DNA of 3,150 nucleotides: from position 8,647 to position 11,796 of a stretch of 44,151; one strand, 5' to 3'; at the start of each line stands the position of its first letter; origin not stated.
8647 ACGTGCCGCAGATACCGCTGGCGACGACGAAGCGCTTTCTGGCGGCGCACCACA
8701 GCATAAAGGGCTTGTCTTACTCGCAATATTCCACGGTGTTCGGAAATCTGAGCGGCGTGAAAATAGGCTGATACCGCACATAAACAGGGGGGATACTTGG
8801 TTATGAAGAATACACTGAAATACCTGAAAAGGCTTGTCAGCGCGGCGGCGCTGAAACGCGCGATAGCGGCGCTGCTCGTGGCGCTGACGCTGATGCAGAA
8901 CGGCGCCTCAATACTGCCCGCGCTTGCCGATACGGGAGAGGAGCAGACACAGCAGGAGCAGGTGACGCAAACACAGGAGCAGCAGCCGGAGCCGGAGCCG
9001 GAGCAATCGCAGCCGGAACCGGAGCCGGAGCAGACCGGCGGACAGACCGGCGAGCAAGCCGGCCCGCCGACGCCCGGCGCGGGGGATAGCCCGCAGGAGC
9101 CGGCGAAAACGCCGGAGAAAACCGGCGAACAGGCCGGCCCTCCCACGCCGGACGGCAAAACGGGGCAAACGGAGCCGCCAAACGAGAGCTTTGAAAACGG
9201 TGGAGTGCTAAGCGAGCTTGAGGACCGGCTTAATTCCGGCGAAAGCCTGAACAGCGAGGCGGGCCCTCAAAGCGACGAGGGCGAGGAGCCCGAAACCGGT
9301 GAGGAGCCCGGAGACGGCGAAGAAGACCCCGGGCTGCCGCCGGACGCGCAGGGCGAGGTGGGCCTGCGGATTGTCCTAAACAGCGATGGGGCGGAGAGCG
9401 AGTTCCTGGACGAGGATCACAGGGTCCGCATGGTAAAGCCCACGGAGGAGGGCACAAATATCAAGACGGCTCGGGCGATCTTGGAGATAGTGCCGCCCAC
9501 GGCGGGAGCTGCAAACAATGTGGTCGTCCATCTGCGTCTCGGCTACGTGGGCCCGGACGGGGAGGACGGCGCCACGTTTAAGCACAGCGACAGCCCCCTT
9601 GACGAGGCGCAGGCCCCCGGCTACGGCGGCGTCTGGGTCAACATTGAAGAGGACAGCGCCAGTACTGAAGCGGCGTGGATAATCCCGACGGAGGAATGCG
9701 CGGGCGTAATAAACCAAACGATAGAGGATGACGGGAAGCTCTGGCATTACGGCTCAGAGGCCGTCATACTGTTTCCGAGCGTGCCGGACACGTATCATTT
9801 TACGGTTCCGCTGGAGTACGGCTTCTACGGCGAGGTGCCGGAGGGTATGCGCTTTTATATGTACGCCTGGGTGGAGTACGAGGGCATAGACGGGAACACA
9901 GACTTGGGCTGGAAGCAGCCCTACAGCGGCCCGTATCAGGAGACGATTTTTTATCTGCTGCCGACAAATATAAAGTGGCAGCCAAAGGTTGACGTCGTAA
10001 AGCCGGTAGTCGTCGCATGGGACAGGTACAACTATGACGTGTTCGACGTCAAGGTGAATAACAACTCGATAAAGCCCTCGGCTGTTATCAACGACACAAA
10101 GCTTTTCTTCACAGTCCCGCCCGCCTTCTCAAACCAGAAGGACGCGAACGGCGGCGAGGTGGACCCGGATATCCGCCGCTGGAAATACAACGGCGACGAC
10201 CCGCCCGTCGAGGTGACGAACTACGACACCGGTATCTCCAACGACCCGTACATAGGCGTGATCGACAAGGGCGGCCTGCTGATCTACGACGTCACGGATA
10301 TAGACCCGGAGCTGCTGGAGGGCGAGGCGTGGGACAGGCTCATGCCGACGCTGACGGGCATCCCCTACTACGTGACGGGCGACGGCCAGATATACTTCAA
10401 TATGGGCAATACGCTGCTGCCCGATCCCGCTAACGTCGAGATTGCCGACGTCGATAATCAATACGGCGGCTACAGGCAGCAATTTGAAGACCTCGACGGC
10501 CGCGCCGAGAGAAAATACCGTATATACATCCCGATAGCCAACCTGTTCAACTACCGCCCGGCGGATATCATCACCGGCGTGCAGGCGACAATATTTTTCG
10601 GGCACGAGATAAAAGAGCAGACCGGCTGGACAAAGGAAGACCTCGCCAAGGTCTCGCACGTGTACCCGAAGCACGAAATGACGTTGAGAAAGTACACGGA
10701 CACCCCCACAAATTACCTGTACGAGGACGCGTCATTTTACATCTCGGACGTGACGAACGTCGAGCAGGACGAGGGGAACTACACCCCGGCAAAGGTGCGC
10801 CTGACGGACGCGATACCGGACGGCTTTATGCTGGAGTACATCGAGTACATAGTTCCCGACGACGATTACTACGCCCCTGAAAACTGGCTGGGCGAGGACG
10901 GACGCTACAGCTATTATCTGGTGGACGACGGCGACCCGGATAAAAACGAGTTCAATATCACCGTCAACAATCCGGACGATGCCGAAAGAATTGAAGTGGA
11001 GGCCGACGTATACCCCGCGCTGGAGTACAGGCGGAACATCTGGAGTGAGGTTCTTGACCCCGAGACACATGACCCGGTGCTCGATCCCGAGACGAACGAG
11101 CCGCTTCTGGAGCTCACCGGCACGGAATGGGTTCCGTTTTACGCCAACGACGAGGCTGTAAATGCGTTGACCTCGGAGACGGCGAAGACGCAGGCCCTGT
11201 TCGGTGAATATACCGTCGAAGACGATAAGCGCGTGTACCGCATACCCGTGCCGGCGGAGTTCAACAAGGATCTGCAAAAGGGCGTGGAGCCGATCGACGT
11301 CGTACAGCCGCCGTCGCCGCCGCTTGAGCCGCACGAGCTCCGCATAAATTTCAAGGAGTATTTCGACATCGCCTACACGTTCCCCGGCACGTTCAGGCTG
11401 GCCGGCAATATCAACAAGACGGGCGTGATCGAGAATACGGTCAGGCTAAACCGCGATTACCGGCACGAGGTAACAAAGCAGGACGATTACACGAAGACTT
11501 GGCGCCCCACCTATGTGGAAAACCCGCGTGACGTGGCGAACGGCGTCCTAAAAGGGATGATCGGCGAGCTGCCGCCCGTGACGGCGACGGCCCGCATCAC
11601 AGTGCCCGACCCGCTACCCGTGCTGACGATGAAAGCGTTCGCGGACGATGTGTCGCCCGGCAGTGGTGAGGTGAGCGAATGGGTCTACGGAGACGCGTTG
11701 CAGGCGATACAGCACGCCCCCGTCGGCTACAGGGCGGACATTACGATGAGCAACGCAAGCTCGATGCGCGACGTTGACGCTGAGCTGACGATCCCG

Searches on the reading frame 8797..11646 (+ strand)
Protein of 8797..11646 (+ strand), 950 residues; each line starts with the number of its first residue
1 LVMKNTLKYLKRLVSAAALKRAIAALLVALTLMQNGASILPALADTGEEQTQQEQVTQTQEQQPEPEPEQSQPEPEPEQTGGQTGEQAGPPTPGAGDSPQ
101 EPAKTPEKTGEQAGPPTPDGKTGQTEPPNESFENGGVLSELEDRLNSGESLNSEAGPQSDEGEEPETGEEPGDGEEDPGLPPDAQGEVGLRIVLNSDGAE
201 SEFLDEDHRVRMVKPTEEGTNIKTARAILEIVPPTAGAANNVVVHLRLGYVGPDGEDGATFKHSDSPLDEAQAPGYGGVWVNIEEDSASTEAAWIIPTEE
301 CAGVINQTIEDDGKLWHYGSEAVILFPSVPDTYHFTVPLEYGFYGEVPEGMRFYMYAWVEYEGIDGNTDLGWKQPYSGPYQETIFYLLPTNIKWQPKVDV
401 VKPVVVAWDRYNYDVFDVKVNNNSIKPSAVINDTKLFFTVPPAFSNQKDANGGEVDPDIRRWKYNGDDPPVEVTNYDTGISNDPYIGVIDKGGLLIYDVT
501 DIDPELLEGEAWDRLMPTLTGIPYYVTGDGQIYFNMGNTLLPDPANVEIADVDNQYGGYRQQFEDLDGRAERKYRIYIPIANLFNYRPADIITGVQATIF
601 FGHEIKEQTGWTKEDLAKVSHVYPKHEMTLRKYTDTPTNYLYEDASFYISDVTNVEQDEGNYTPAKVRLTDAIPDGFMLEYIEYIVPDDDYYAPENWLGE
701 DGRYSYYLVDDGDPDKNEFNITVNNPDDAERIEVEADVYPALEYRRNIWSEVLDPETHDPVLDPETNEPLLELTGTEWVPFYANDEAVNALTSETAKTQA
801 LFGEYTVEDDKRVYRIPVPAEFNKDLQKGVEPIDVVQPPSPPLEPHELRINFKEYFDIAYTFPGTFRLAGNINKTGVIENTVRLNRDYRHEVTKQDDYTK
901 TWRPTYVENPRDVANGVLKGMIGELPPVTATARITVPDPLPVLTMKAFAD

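Call 66: search_solved_structures(query=window:8797-11646:+, max_evalue=0.1)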
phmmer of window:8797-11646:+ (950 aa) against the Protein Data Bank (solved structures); distinct sequences matched with E-value up to 0.1: 0.
